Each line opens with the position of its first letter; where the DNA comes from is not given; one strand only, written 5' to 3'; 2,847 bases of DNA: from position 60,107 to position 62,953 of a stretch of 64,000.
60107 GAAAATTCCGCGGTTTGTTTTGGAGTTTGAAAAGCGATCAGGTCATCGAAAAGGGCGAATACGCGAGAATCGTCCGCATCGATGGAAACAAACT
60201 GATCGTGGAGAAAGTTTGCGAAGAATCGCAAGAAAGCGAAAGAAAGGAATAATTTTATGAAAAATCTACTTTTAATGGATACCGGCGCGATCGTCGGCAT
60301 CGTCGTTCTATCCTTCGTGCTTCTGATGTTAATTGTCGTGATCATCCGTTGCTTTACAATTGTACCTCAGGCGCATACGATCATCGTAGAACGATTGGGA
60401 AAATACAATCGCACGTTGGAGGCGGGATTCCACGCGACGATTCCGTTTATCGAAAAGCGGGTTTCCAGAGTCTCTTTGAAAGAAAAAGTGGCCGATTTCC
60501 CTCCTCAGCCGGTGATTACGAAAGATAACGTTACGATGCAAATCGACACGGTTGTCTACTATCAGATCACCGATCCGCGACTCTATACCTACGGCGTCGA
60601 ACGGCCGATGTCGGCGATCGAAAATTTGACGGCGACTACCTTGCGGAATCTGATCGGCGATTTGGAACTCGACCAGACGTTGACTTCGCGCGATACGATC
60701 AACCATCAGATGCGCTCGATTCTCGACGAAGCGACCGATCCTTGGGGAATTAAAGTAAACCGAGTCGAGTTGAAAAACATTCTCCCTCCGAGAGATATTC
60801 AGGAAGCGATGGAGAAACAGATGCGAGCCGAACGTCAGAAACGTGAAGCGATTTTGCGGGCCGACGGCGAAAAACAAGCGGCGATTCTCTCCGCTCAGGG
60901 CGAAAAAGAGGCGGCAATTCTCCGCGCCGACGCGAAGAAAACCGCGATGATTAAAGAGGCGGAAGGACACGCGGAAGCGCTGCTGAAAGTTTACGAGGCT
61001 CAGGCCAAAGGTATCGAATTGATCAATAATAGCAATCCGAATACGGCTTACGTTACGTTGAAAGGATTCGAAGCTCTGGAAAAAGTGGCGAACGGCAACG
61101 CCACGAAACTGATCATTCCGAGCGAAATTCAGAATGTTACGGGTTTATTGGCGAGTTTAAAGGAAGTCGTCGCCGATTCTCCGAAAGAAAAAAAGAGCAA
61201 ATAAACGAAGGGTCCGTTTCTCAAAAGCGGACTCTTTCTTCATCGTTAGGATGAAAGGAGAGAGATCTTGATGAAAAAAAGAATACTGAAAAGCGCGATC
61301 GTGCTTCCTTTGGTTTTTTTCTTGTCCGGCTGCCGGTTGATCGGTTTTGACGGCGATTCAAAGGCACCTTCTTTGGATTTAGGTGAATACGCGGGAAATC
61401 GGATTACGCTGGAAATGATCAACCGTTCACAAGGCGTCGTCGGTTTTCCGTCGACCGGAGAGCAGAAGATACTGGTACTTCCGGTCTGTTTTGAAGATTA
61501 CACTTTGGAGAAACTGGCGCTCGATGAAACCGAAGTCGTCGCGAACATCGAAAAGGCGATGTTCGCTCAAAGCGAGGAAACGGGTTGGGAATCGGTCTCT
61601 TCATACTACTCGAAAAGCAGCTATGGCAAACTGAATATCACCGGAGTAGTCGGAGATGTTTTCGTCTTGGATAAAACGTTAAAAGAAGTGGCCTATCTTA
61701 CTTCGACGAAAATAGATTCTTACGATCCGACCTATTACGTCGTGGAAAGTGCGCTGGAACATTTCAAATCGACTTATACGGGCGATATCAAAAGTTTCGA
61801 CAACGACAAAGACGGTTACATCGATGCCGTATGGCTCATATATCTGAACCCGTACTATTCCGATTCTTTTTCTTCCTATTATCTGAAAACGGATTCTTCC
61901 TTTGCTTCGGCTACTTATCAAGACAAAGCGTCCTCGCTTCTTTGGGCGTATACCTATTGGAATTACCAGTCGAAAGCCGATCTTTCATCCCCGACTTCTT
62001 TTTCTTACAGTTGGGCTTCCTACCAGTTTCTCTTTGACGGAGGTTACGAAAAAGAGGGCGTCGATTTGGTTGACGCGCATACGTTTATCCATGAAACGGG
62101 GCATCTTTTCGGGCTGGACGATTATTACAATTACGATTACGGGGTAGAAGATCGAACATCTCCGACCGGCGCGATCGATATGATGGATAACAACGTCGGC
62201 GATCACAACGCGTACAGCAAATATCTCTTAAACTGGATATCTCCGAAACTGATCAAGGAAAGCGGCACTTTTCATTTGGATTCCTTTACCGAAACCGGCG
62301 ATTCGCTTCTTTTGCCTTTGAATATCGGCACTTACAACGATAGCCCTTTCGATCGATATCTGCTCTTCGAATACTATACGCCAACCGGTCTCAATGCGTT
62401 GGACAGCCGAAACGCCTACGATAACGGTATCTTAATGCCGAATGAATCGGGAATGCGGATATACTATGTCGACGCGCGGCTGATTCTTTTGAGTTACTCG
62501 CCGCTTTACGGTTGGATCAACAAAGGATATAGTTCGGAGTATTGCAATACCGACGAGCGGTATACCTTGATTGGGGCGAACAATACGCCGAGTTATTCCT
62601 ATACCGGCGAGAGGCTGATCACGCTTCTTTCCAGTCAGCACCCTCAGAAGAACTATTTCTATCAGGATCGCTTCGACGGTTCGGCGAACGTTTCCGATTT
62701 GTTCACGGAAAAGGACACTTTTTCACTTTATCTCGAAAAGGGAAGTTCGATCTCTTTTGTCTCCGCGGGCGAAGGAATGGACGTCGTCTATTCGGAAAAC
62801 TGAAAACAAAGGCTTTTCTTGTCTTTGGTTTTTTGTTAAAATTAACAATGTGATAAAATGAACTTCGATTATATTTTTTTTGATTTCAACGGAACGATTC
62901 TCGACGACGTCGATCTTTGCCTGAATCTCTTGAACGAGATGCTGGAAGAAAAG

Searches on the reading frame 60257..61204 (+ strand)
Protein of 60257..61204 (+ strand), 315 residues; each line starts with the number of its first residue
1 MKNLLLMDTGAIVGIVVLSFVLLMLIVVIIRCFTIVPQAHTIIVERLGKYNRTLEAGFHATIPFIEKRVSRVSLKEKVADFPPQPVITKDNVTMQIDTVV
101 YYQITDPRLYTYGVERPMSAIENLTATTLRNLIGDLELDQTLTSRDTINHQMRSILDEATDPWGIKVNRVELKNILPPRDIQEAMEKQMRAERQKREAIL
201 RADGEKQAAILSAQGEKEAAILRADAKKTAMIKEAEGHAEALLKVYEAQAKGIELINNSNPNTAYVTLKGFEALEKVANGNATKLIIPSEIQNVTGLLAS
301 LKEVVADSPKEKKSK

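Call 114: find_encoding_contigs(protein=window:60257-61204:+, flank=10000, max_places=1)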
Protein window:60257-61204:+ (315 aa): 23 contigs read that carry it; 1 place shown.
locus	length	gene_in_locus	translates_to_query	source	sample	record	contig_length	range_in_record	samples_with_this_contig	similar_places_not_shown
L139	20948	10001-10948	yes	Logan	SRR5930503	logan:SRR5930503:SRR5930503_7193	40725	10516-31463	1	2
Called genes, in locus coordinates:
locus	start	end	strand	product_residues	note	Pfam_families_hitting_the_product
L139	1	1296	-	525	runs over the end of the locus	PF02446:Glyco_hydro_77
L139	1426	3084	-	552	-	PF13510:Fer2_4, PF10588:NADH-G_4Fe-4S_3, PF12838:Fer4_7, PF13187:Fer4_9 (weak), PF13237:Fer4_10 (weak), PF00037:Fer4, PF02906:Fe_hyd_lg_C, PF02256:Fe_hyd_SSU, +3 more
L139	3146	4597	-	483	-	PF01512:Complex1_51K, PF12837:Fer4_6 (faint), PF00037:Fer4 (faint), PF10589:NADH_4Fe-4S, PF13237:Fer4_10 (faint), PF12838:Fer4_7, PF13187:Fer4_9 (weak)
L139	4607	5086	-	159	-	PF01257:2Fe-2S_thioredx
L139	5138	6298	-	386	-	PF07228:SpoIIE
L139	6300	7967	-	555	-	PF12797:Fer4_2 (faint), PF12838:Fer4_7, PF13187:Fer4_9 (weak), PF13237:Fer4_10, PF14697:Fer4_21 (weak), PF00037:Fer4 (weak), PF02906:Fe_hyd_lg_C, PF04060:FeS, +1 more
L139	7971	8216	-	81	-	PF01257:2Fe-2S_thioredx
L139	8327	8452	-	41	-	-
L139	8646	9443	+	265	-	-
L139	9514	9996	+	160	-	PF01957:NfeD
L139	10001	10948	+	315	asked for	PF01145:Band_7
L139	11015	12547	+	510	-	-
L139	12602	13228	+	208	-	PF00702:Hydrolase, PF12710:HAD, PF13419:HAD_2, PF13242:Hydrolase_like (weak)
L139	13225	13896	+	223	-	PF00702:Hydrolase, PF12710:HAD, PF13419:HAD_2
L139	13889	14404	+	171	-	PF00160:Pro_isomerase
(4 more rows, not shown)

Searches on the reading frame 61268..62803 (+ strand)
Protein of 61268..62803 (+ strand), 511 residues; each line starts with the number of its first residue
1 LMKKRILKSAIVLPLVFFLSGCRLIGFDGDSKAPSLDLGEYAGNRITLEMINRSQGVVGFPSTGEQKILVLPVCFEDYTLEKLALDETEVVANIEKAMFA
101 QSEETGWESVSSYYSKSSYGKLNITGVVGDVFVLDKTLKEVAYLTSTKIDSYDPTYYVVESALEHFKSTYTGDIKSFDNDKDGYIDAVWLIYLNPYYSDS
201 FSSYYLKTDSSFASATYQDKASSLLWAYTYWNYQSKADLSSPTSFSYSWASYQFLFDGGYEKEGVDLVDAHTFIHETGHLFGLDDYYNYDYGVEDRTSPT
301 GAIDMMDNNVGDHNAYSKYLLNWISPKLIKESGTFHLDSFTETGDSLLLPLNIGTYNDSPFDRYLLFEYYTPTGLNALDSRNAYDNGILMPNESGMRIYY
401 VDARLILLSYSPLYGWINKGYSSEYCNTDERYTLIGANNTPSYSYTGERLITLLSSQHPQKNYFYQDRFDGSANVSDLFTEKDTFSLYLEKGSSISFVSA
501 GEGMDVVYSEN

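Call 112: find_encoding_contigs(protein=window:61268-62803:+, flank=10000, max_places=1)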
Protein window:61268-62803:+ (511 aa): no gene with exactly this product is on record in the collection.
